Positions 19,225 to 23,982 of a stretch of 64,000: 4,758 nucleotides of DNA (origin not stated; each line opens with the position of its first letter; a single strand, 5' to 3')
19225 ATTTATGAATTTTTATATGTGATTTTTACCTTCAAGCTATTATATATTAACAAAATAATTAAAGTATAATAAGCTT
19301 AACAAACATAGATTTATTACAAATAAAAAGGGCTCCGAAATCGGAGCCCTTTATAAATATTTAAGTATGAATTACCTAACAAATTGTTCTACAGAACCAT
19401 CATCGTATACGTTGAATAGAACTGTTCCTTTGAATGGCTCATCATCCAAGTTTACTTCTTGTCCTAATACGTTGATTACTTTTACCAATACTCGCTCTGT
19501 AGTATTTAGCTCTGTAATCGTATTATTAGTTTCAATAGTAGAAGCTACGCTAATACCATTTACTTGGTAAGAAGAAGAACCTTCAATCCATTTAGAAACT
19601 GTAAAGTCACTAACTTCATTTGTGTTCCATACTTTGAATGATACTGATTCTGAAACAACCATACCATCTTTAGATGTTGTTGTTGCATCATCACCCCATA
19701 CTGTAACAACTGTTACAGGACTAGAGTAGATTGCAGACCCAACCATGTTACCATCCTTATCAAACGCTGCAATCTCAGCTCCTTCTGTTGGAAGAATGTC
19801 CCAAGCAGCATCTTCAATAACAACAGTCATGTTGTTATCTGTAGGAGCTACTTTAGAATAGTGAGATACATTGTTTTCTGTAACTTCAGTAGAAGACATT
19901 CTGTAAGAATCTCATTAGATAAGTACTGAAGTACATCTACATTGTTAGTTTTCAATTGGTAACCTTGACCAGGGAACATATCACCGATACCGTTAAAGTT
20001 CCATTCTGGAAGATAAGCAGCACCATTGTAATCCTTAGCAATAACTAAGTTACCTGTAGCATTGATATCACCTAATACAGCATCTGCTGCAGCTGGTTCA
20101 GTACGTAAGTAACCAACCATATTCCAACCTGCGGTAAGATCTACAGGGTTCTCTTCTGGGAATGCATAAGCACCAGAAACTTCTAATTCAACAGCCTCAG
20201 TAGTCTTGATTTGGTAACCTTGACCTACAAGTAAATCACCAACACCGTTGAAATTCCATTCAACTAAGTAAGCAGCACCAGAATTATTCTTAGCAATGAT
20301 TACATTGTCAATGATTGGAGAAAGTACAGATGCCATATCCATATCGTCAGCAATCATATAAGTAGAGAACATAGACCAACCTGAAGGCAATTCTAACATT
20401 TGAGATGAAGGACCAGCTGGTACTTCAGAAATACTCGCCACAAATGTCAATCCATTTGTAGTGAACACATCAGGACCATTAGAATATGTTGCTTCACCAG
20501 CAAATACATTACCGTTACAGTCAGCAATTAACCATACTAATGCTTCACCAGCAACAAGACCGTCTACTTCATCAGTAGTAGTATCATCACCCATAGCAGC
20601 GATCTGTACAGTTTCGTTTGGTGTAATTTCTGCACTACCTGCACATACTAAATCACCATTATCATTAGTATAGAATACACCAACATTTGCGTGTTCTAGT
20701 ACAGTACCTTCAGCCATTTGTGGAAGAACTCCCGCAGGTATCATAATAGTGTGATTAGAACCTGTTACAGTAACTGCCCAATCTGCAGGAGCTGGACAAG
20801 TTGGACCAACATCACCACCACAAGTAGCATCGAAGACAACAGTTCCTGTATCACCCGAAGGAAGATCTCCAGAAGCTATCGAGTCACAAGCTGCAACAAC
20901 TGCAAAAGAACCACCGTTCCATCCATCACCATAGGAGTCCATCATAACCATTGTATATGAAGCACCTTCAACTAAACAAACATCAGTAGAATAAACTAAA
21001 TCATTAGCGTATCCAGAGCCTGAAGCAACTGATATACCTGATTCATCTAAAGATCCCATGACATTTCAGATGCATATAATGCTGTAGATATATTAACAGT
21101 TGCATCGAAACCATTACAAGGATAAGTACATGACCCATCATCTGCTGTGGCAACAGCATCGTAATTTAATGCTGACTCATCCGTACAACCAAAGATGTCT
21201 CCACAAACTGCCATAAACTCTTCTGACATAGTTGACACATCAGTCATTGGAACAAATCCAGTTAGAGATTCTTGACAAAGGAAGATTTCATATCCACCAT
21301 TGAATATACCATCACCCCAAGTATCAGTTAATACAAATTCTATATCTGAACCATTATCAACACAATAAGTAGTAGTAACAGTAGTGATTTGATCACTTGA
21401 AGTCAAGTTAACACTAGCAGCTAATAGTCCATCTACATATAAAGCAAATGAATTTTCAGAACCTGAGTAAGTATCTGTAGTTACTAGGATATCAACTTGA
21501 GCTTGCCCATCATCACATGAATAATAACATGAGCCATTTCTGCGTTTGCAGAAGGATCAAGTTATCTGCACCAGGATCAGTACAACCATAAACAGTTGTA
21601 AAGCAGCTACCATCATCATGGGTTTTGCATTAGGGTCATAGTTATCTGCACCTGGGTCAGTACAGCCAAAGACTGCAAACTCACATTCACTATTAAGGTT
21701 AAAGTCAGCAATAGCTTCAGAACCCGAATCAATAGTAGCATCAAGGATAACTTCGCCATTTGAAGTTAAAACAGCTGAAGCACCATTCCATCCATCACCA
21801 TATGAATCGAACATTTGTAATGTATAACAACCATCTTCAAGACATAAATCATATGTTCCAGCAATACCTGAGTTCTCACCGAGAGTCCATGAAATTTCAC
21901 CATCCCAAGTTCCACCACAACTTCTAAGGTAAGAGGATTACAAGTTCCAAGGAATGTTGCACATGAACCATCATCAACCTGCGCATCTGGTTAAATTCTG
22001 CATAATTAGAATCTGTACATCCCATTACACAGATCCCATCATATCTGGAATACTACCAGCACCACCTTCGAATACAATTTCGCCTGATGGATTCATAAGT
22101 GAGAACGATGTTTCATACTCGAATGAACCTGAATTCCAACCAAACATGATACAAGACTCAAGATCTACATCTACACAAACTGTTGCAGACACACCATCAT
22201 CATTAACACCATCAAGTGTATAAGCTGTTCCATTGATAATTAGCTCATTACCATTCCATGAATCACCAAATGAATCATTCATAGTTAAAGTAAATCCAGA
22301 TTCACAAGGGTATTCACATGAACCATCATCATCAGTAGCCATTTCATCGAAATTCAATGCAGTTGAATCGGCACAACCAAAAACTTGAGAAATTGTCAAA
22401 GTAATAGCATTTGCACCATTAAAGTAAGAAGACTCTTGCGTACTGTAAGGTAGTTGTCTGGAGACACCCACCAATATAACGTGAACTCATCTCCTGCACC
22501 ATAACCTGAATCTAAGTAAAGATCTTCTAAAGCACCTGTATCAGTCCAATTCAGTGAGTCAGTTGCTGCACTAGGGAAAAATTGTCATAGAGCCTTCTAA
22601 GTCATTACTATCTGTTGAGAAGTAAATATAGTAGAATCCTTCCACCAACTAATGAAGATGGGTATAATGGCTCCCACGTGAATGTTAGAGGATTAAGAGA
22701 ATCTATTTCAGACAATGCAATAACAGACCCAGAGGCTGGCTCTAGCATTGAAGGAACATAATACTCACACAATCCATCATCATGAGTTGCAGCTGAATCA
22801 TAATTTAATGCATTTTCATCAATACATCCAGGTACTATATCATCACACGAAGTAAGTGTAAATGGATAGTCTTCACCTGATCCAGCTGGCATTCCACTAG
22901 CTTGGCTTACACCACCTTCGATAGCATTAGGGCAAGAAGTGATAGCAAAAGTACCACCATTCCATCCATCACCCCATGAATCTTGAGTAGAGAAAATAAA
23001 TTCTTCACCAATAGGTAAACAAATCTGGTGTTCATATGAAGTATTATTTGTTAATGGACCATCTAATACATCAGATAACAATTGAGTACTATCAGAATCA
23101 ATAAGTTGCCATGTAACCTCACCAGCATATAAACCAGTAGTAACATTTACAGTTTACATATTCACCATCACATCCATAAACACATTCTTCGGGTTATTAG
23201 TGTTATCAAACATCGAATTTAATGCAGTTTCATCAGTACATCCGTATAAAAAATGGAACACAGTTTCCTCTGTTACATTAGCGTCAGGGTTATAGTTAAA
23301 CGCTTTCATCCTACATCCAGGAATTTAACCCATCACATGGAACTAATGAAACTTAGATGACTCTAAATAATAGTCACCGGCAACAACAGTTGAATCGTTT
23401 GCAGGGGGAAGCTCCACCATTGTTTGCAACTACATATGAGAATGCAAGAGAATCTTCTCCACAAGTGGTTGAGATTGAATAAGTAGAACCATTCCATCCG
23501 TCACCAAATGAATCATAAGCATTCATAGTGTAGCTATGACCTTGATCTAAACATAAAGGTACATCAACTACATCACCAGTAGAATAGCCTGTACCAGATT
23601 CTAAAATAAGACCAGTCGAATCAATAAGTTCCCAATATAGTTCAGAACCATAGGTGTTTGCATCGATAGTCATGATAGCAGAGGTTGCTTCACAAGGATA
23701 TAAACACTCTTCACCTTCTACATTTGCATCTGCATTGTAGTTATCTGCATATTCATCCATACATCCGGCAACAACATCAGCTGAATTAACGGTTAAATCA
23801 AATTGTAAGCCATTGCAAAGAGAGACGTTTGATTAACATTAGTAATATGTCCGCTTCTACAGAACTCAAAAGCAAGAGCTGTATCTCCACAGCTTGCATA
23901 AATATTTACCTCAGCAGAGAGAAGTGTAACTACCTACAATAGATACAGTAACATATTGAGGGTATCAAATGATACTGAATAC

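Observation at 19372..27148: About 7.8-kb gene for a giant Cys-rich T9SS cargo built from DS[YFW]GDGWNG modules and short DDGSC knots; I cannot name the repeat unit's family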

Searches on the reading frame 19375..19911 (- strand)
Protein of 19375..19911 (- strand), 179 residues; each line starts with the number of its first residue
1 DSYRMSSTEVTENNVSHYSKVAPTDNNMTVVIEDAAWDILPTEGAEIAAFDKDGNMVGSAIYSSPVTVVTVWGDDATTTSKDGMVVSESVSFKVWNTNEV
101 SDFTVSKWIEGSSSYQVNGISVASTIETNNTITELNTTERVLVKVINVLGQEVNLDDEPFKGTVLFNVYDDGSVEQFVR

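Call 5: search_protein_families(library=pfam, max_evalue=0.1, proteins=[window:19375-19911:-])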
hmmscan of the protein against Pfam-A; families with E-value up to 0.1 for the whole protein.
seq(179 aa): 0 families

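Call 6: search_protein_families(library=ncbifam, max_evalue=0.1, proteins=[window:19375-19911:-])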
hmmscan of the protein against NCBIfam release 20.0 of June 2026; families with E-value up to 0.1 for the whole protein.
seq(179 aa): 1 family
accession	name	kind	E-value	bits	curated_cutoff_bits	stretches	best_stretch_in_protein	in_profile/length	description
NF002138.0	PRK00977.1-2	equivalog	0.033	13.9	77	0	133-157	48-72/77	exodeoxyribonuclease VII small subunit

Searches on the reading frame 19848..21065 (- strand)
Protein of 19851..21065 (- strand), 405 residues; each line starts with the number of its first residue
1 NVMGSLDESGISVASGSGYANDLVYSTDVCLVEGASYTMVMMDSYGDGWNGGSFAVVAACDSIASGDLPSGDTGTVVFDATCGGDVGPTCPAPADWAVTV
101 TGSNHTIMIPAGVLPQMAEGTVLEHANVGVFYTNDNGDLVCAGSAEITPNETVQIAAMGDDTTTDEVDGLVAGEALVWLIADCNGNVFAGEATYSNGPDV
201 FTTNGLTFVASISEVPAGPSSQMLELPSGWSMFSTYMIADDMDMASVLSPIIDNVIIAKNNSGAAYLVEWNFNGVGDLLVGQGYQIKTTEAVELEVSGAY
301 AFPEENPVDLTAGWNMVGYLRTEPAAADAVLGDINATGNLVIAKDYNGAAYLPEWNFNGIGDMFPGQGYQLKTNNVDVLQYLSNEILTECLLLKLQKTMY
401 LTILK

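Call 5: search_protein_families(library=pfam, max_evalue=0.1, proteins=[window:19851-21065:-])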
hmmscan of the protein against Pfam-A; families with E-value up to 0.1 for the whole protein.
seq(405 aa): 1 family
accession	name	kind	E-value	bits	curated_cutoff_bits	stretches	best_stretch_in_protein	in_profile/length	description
PF00457.24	Glyco_hydro_11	-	0.074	13.2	27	0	258-295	18-53/178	Glycosyl hydrolases family 11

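Call 6: search_protein_families(library=ncbifam, max_evalue=0.1, proteins=[window:19851-21065:-])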
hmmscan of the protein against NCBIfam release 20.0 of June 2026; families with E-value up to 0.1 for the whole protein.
seq(405 aa): 0 families

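Call 11: list_cluster_members(proteins=[window:19848-21059:-, window:27444-28361:+, window:44201-46471:-, P0001])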
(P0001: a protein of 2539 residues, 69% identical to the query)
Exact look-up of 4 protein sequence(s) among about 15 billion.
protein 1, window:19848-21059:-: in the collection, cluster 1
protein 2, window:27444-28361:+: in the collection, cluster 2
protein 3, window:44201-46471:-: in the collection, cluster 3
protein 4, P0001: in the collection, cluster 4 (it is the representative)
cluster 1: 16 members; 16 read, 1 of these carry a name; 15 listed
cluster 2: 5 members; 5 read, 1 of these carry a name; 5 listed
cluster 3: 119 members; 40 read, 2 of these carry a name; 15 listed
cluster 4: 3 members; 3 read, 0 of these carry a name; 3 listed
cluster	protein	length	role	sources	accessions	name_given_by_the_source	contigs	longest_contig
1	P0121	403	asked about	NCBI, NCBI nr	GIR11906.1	MAG: hypothetical protein CM15mP23_04810 [Cryomorphaceae bacterium]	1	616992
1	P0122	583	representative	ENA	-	-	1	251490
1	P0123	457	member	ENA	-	-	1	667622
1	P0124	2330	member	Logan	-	-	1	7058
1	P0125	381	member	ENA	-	-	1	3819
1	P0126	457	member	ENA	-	-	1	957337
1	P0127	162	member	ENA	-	-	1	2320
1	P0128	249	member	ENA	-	-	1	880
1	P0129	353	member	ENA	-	-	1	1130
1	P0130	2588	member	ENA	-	-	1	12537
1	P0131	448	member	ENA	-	-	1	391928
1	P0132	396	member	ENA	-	-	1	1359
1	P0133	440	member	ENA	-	-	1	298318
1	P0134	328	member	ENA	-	-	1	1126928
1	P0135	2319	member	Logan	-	-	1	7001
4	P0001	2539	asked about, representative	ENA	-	-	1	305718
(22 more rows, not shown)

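Call 14: find_encoding_contigs(protein=window:19848-21059:-, flank=10000, max_places=6)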
Protein window:19848-21059:- (403 aa): no gene with exactly this product is on record in the collection.

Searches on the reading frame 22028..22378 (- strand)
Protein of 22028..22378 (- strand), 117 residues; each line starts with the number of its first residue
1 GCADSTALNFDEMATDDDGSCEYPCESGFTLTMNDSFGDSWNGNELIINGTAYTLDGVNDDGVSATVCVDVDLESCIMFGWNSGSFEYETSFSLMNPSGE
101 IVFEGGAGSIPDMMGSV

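Call 70: search_protein_families(library=pfam, alignment_id=A7, max_evalue=1)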
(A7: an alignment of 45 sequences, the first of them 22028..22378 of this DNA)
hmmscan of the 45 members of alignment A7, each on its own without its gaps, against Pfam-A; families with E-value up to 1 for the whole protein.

A. member 1, window:22028-22378:- (117 aa): 0 families

B. families by the number of members that match (of 45 scanned): 27 families (the first 25 are shown)
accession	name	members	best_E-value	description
PF18666.6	CBM64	4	0.0078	Carbohydrate-binding module 64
PF10648.15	Gmad2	2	0.03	Immunoglobulin-like domain of bacterial spore germination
PF18705.7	DUF5643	2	0.033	Family of unknown function (DUF5643)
PF15525.12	DUF4652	1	0.0012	Domain of unknown function (DUF4652)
PF04619.18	Adhesin_Dr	1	0.0095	Dr-family adhesin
PF03422.21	CBM_6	1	0.017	Carbohydrate binding module (family 6)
PF17802.7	SpaA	1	0.025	Prealbumin-like fold domain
PF00704.34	Glyco_hydro_18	1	0.033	Glycosyl hydrolases family 18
PF03212.20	Pertactin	1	0.035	Pertactin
PF18171.6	LSDAT_prok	1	0.046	SLOG in TRPM, prokaryote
PF05479.16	PsaN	1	0.057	Photosystem I reaction centre subunit N (PSAN or PSI-N)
PF08566.15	Pam17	1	0.071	Mitochondrial import protein Pam17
PF09460.16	Saf-Nte_pilin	1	0.071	Saf-pilin pilus formation protein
PF08995.15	NIP_1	1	0.075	Necrosis inducing protein-1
PF09134.16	Invasin_D3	1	0.079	Invasin, domain 3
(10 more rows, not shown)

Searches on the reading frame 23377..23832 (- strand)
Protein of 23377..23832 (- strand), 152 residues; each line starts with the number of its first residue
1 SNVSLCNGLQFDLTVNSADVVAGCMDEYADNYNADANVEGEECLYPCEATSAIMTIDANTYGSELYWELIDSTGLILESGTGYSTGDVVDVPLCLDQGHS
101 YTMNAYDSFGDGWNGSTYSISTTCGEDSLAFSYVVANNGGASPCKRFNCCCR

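Call 5: search_protein_families(library=pfam, max_evalue=0.1, proteins=[window:23377-23832:-])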
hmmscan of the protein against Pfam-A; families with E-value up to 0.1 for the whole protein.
seq(152 aa): 1 family
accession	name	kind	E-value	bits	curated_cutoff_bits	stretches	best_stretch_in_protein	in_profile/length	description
PF24304.1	AcrIIA4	-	0.087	13.6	27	0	85-118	31-63/83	Anti-CRISPR Suppressor AcrIIA4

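Call 6: search_protein_families(library=ncbifam, max_evalue=0.1, proteins=[window:23377-23832:-])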
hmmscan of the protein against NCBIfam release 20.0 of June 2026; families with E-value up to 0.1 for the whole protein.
seq(152 aa): 0 families

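Call 30: search_solved_structures(query=A2, max_evalue=10, show_alignments=3)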
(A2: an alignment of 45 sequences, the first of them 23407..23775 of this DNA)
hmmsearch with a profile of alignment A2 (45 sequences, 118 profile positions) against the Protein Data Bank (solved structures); distinct sequences matched with E-value up to 10: 7.
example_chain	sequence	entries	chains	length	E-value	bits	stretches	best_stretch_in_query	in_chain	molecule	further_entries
6u2j_A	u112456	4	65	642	0.0037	20.9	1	3-25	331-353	Macrophage-expressed gene 1 protein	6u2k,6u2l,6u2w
6u23_A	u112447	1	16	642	0.0037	20.8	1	3-25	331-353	Macrophage-expressed gene 1 protein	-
6sb1_A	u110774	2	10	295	0.057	17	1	4-27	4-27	Macrophage-expressed gene 1 protein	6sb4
6sb3_A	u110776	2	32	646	0.075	16.6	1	3-27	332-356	Macrophage-expressed gene 1 protein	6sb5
8a1d_A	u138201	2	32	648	0.075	16.6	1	3-27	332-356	Macrophage-expressed gene 1 protein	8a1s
2hv2_A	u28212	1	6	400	1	13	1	75-113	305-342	Hypothetical protein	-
7xb6_A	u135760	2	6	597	1.3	12.6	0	61-92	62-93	Carbamoyltransferase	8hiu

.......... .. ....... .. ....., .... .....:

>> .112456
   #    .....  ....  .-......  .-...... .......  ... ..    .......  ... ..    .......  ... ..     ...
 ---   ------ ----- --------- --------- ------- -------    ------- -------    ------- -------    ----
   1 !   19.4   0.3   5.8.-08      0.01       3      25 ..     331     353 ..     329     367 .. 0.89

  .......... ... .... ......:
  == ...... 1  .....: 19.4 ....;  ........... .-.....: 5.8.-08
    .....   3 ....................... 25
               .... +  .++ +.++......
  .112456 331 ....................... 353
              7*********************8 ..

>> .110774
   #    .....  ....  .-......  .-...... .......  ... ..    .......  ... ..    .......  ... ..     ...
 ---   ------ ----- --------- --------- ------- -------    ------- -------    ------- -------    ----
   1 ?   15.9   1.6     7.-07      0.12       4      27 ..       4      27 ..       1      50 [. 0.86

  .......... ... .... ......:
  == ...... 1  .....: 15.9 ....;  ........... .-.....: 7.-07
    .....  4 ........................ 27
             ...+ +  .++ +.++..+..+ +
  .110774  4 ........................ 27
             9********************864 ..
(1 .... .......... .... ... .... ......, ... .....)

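Call 33: predict_structure(alignment_id=A2)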
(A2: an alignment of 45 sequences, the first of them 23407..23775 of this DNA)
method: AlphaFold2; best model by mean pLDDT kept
length: 123 residues; sequences in the alignment: 45
mean_pLDDT: 90.2   pTM: 0.74
mean pLDDT of the five models: 90.2, 86.8, 86.3, 86.1, 84.9
residues with pLDDT >= 90: 80; 70-90: 40; 50-70: 3; < 50: 0
segments of 3 or more residues with pLDDT < 50: none
pLDDT, mean of each block of 10 residues (from residue 1): 91 92 87 94 93 95 95 92 90 87 89 86 58
secondary structure, 60 per line:
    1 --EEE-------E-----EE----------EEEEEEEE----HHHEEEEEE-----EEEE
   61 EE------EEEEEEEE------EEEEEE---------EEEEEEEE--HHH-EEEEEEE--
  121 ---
elements in order: E3-5 E31-38 E46-51 E57-62 E69-76 E83-88 E98-105 E112-118

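Call 42: find_related_loci(query=A2, collection=genome_contigs, flank=3000)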
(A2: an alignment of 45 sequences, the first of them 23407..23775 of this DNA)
Query A2 (123 aa) in genome_contigs; peptide patterns used: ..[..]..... (x = any residue, [..] = any of these).
599 stretches matched a pattern (row limit reached: there are more); 173 encode a relative of the query (tblastn E <= 1e-3); the best 80 are kept; 80 distinct loci.
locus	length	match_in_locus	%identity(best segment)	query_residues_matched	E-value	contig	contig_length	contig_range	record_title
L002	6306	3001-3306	39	2-101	9e-21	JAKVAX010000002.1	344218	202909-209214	MAG: Flavobacteriales bacterium isolate ALOHA_ZT_13 ZT-Flavobacteriales-4_2, whole genome shotgun sequence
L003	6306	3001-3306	42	2-101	4e-20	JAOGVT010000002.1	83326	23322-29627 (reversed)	Flavobacteriales bacterium isolate AH-700-E14 AH-700-E14_NODE_2, whole genome shotgun sequence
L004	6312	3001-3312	43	2-103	4e-19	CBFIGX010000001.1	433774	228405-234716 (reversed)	MAG: Flavobacteriales bacterium isolate Co_bin_775_strict genome assembly, contig: Co_bin_775_strict_c1, whole genome sh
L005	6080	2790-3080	43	4-101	2e-18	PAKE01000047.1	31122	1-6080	MAG: Flavobacteriales bacterium isolate SAT77 16867, whole genome shotgun sequence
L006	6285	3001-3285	44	4-102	4e-18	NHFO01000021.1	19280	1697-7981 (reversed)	MAG: Flavobacteriales bacterium TMED113 26486, whole genome shotgun sequence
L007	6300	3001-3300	41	4-104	4e-18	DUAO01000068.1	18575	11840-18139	MAG TPA_asm: Flavobacteriales bacterium isolate UWMA-0277 NODE_4008_length_18575_cov_0.225319, whole genome shotgun sequ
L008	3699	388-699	41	4-110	2e-17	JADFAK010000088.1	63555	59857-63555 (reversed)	MAG: Flavobacteriales bacterium isolate C15_102_105_12 c_000000000090, whole genome shotgun sequence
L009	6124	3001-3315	39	1-104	5e-17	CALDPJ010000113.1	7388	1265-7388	MAG TPA_asm: uncultured Flavobacteriales bacterium isolate SRR6425777_bin.15_CONCOCT_v1.1_MAG genome assembly, contig: E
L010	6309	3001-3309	38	1-102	2e-16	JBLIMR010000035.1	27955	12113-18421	MAG: Gammaproteobacteria bacterium isolate 3300053785_71 Ga0535658_0003227, whole genome shotgun sequence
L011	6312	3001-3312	35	2-114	7e-16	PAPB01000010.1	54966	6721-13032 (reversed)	MAG: Candidatus Neomarinimicrobiota bacterium isolate SP173 74152, whole genome shotgun sequence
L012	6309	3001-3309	38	1-102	2e-15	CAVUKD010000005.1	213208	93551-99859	MAG: uncultured Cryomorphaceae bacterium isolate MFD01721.bin.1.2 genome assembly, contig: contig_54170, whole genome sh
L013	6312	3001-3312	36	2-101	6e-15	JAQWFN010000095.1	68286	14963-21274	MAG: Flavobacteriales bacterium isolate cluster1_bin.1 k141_609548, whole genome shotgun sequence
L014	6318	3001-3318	37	2-102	1e-14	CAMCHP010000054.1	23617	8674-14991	MAG: Chryseobacterium gleum isolate MiE-14oct19-89 genome assembly, contig: MiE-14oct19-C2648, whole genome shotgun sequ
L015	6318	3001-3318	38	4-102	1e-14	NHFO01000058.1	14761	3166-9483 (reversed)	MAG: Flavobacteriales bacterium TMED113 33823, whole genome shotgun sequence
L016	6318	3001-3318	38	2-102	2e-14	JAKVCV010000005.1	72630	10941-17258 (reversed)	MAG: Saprospiraceae bacterium isolate ALOHA_ZT_63 ZT-Saprospiraceae-4_5, whole genome shotgun sequence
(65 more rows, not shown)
